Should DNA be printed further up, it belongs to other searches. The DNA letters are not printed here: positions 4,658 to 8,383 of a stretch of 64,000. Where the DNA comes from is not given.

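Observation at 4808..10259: Two paralogous 'HDGxWH' membrane proteins of an unassigned GT-C-like family, one carrying a ~450-aa secreted N-terminal carbohydrate-active-like domain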

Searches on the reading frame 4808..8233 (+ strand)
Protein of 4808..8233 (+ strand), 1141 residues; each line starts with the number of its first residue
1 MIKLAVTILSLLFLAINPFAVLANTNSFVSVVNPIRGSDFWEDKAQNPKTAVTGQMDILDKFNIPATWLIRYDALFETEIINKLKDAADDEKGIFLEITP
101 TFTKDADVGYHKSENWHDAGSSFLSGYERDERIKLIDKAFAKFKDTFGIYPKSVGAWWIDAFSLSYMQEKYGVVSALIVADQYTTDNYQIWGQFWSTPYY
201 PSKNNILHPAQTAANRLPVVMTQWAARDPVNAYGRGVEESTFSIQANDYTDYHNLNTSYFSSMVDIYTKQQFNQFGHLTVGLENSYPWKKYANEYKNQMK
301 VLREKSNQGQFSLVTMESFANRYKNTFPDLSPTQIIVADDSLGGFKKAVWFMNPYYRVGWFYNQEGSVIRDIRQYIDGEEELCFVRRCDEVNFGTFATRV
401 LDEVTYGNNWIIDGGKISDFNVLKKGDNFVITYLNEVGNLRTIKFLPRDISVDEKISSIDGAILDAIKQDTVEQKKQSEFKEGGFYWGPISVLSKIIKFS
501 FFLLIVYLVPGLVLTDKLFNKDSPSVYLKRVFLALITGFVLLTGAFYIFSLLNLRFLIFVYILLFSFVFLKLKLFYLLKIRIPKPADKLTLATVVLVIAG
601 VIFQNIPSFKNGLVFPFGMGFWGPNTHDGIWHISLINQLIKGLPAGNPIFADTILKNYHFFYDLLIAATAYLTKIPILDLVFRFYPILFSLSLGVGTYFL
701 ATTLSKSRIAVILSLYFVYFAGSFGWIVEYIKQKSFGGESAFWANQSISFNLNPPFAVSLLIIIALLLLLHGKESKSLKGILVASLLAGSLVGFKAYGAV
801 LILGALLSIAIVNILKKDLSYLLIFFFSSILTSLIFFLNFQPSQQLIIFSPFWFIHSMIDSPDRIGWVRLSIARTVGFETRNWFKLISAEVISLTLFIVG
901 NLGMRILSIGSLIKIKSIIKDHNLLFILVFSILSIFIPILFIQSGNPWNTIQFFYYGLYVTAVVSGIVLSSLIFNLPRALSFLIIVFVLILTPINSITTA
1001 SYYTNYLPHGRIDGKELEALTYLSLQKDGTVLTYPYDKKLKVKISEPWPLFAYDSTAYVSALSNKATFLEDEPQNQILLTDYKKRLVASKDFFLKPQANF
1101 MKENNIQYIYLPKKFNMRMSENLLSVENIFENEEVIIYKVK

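Call 3: search_protein_families(library=pfam, proteins=[window:4808-8233:+], max_evalue=0.1)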
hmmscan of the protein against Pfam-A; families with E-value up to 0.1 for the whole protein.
window:4808-8233:+ (1141 aa): 0 families

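Call 5: search_protein_families(library=ncbifam, proteins=[window:4808-8233:+], max_evalue=1)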
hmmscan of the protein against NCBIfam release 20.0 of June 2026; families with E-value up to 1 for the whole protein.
window:4808-8233:+ (1141 aa): 0 families

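Call 6: search_solved_structures(query=window:4808-8233:+, max_evalue=10)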
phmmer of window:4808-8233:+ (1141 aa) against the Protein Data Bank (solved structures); distinct sequences matched with E-value up to 10: 7.
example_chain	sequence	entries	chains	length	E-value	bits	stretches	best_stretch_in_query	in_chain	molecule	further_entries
9uzo_F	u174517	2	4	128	0.015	16.4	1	523-595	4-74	Entry-fusion complex protein OPG094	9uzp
6y2w_A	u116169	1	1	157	0.39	11.7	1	383-438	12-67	Low molecular weight phosphotyrosine protein phosphatase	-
6y2v_A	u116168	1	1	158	0.56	11.2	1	395-438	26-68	Low molecular weight phosphotyrosine protein phosphatase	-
1bvh_A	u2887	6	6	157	0.61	11.1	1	396-438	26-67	ACID PHOSPHATASE | TYROSINE PHOSPHATASE | LOW MOLECULAR WEIGHT PHOSPHOTYROSINE PROTEIN PHOSPHATASE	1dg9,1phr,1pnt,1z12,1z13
1c0e_A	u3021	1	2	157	0.66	11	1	397-438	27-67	PROTEIN (TYROSINE PHOSPHATASE (ORTHOPHOSPHORIC MONOESTER PHOSPHOHYDROLASE))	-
1xww_A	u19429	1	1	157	0.78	10.7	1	396-438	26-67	Low molecular weight phosphotyrosine protein phosphatase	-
5jnv_A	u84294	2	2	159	2.2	9.3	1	396-438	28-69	Low molecular weight phosphotyrosine protein phosphatase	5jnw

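Call 46: find_encoding_contigs(protein=window:4808-8233:+, flank=3000, max_places=3)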
Protein window:4808-8233:+ (1141 aa): 3 contigs read that carry it; 2 places shown.
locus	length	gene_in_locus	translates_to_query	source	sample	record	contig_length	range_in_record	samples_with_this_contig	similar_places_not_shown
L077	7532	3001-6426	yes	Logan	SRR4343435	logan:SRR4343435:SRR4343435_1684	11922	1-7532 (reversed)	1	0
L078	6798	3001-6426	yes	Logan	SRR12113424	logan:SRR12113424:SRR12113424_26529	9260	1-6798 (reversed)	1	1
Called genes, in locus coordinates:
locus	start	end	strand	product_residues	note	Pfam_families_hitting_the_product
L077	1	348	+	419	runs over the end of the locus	PF09594:GT87 (weak)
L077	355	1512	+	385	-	PF10131:PTPS_related (weak)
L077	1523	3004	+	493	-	PF01943:Polysacc_synt, PF13440:Polysacc_synt_3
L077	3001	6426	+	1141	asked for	PF12979:DUF3863 (weak)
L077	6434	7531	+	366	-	?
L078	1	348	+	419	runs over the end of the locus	PF09594:GT87 (weak)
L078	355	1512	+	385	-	PF10131:PTPS_related (weak)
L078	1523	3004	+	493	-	PF01943:Polysacc_synt, PF13440:Polysacc_synt_3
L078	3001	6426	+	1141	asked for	PF12979:DUF3863 (weak)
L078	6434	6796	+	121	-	?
